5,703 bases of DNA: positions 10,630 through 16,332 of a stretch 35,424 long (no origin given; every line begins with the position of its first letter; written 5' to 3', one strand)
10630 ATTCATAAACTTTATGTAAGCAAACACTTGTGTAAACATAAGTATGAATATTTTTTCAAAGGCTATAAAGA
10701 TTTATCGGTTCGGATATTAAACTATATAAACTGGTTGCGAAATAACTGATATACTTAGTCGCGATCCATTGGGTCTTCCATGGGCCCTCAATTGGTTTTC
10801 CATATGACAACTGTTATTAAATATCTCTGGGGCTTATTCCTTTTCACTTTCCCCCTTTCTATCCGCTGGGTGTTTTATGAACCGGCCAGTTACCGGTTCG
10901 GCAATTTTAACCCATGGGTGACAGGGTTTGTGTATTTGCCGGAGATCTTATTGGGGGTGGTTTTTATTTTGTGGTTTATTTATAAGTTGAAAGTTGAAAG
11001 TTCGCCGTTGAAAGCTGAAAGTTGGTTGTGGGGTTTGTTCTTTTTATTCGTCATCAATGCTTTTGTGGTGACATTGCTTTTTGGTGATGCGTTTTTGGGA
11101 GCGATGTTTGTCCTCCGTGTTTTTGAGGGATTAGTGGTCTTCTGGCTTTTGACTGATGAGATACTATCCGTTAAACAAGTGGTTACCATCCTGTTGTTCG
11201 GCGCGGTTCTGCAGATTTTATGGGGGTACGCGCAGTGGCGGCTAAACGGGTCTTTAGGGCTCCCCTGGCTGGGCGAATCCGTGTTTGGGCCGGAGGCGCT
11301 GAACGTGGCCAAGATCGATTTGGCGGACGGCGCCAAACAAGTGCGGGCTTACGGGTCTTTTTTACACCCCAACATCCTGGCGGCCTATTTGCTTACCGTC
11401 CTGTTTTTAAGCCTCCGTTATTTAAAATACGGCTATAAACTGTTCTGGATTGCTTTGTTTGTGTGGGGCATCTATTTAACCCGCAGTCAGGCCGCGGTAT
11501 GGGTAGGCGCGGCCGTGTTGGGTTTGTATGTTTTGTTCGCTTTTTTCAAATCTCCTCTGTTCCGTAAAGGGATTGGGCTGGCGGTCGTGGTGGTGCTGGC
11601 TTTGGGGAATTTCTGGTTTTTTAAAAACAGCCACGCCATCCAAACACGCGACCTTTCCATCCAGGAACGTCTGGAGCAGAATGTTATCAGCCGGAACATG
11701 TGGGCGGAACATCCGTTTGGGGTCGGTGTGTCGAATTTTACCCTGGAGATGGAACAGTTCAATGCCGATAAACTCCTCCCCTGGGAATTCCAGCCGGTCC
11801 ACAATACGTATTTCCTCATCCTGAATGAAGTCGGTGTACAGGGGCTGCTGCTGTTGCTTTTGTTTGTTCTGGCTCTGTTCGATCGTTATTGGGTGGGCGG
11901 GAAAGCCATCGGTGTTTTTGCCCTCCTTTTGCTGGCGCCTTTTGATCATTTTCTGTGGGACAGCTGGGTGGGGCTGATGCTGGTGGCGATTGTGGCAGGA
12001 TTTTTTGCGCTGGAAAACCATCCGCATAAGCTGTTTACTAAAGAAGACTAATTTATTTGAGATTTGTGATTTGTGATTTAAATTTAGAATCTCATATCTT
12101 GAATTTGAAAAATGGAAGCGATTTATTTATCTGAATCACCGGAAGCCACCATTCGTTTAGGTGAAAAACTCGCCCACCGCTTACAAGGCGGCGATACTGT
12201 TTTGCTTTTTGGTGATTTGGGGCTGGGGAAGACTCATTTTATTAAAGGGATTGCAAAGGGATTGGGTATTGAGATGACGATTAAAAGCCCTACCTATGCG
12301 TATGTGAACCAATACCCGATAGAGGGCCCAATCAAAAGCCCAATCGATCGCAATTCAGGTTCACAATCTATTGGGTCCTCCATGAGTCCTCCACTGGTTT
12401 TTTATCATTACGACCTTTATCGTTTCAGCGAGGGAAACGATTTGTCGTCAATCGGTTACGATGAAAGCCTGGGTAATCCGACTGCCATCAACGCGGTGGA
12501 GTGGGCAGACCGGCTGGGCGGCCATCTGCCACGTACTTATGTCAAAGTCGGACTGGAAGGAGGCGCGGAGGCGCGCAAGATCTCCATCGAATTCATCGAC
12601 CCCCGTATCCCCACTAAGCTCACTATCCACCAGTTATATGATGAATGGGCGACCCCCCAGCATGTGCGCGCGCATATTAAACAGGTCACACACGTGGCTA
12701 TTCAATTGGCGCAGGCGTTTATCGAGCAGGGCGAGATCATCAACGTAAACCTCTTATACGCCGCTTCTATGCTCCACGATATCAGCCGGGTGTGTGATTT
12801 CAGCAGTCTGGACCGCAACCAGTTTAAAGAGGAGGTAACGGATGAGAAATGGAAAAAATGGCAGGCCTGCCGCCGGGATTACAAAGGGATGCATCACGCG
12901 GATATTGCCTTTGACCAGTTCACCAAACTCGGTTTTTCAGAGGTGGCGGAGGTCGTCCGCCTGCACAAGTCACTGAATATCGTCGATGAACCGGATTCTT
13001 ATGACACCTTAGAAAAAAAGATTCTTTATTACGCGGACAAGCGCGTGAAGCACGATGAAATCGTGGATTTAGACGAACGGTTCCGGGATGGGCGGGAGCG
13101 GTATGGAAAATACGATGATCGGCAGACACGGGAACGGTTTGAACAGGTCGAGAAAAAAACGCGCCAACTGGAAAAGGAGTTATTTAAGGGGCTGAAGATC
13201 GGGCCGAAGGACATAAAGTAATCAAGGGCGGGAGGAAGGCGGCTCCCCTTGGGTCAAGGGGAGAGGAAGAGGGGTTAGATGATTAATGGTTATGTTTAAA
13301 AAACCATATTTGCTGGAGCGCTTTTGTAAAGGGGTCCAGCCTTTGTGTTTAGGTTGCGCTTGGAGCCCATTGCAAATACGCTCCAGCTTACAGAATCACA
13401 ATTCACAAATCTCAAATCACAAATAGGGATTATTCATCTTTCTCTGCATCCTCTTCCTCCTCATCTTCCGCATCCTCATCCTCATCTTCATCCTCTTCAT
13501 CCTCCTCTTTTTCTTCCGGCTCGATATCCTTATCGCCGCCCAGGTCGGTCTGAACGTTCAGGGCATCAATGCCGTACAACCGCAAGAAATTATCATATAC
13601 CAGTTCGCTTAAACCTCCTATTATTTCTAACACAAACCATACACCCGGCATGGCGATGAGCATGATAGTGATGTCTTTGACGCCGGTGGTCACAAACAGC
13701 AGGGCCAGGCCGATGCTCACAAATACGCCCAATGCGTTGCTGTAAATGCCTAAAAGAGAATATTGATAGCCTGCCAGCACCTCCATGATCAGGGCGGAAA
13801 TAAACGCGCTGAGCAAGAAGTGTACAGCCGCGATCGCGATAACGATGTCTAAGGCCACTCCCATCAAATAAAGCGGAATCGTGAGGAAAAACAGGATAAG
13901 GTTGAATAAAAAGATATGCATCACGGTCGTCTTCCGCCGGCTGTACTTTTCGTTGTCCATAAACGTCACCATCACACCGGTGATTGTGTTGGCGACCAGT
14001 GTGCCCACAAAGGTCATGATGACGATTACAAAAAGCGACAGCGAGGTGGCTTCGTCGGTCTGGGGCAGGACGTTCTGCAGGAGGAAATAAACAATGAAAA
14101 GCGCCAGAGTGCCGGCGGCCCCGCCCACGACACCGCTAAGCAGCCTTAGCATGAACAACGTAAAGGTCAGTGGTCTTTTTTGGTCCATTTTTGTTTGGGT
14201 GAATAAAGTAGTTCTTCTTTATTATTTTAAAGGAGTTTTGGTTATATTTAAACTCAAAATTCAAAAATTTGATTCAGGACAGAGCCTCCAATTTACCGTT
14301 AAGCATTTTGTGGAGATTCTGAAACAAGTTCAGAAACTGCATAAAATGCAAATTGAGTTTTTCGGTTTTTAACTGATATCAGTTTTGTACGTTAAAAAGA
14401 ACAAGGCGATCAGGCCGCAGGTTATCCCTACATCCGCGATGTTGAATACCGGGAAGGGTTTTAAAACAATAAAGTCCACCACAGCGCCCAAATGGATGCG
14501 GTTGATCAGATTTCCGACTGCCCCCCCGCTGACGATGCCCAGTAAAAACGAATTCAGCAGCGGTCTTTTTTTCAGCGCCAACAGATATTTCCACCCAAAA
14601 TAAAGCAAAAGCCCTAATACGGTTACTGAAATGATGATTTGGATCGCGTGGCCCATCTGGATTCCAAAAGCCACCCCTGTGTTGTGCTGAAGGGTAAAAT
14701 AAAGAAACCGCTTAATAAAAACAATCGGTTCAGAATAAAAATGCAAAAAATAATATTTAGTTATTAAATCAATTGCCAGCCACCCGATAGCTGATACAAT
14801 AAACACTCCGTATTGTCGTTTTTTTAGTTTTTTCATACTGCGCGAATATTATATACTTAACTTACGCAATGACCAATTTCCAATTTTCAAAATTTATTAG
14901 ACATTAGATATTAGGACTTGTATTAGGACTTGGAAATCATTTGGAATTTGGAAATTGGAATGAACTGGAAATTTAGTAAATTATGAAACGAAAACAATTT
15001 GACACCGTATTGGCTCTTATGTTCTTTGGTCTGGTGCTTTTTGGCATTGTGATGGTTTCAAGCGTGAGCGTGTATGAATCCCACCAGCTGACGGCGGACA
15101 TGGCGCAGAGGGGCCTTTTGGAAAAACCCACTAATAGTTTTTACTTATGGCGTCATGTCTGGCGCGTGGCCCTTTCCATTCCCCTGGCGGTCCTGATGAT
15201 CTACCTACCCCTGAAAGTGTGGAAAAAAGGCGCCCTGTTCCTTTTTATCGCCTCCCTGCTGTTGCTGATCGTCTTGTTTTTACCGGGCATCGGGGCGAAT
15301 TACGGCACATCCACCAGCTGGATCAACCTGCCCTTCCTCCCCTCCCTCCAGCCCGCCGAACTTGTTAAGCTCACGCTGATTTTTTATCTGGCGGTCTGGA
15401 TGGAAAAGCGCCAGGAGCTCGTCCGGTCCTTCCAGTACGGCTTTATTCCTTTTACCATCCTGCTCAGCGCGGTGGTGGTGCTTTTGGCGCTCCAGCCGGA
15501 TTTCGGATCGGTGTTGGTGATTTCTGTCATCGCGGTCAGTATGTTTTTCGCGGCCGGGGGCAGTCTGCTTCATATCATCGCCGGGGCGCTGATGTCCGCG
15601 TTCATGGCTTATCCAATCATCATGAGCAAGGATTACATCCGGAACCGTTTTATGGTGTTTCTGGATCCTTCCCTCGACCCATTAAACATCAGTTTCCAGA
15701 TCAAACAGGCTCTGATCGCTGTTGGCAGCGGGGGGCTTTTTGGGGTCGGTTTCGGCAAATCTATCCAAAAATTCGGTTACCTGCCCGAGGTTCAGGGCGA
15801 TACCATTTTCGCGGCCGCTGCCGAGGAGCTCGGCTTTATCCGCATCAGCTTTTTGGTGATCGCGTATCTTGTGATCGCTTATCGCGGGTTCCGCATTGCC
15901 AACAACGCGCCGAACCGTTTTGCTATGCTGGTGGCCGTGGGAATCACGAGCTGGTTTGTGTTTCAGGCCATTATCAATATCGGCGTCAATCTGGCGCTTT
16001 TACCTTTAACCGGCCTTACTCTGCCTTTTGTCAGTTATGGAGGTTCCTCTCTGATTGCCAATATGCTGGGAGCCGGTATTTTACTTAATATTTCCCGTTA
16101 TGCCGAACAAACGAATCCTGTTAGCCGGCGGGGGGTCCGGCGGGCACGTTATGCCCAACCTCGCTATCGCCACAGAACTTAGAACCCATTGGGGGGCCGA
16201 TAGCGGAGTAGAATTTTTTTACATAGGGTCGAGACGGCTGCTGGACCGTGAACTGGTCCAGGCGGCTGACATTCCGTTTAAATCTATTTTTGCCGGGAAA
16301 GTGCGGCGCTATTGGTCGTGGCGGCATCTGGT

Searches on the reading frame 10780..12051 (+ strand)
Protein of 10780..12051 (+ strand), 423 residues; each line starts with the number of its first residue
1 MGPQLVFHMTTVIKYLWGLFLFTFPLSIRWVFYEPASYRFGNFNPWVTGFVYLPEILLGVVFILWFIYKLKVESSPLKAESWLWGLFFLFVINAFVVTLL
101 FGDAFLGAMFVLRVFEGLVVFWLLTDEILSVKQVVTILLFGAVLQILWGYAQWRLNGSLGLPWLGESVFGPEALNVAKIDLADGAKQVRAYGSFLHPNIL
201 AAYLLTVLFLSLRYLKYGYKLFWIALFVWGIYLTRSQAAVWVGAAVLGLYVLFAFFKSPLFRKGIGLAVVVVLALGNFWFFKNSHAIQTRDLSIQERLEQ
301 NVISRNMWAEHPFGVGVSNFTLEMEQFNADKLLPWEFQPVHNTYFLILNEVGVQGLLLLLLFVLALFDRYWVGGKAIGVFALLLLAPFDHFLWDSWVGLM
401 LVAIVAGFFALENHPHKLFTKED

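Call 7: search_protein_families(library=pfam, max_evalue=0.001, proteins=[window:10780-12051:+])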
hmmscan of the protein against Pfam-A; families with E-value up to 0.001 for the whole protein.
window:10780-12051:+ (423 aa): 1 family
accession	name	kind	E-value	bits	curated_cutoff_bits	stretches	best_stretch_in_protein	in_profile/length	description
PF04932.20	Wzy_C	-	1.3e-13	51.5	31.7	1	224-360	3-149/149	O-Antigen ligase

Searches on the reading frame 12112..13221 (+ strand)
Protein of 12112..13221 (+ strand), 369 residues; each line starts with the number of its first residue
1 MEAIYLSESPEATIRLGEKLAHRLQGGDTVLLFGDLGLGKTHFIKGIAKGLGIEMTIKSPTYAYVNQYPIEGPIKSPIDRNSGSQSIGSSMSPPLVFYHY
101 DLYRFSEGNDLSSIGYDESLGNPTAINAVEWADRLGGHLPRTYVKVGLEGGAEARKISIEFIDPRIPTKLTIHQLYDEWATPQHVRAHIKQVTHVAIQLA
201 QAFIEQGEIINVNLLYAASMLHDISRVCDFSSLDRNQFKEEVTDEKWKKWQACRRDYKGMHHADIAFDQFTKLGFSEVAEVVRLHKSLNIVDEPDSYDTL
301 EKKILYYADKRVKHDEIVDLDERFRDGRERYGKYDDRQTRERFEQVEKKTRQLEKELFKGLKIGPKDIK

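Call 7: search_protein_families(library=pfam, max_evalue=0.001, proteins=[window:12112-13221:+])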
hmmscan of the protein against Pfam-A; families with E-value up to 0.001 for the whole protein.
window:12112-13221:+ (369 aa): 2 families
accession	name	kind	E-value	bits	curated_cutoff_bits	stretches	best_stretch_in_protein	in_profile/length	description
PF02367.23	TsaE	-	1.2e-29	103.3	26.6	2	8-71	2-65/128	Threonylcarbamoyl adenosine biosynthesis protein TsaE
PF01966.28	HD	-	0.00096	19.9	22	0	187-310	3-112/116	HD domain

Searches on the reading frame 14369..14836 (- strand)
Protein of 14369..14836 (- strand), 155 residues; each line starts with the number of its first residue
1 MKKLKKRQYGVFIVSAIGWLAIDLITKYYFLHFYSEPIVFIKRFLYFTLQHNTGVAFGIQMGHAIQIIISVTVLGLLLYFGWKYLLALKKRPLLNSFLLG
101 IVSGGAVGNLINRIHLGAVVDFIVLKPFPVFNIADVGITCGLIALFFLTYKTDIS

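Call 8: search_protein_families(library=pfam, max_evalue=0.001, proteins=[window:14369-14836:-])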
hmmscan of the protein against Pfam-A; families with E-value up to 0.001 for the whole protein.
window:14369-14836:- (155 aa): 1 family
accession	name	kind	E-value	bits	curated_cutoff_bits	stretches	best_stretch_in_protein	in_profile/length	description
PF01252.23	Peptidase_A8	-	1e-28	100.7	25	1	17-148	3-139/142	Signal peptidase (SPase) II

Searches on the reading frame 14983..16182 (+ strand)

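Call 8: search_protein_families(library=pfam, max_evalue=0.001, proteins=[window:14983-16182:+])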
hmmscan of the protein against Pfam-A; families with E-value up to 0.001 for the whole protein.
window:14983-16182:+ (399 aa): 1 family
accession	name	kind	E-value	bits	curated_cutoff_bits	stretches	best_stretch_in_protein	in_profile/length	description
PF01098.24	FTSW_RODA_SPOVE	-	8.7e-91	305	26.4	1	10-375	4-355/356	Cell cycle protein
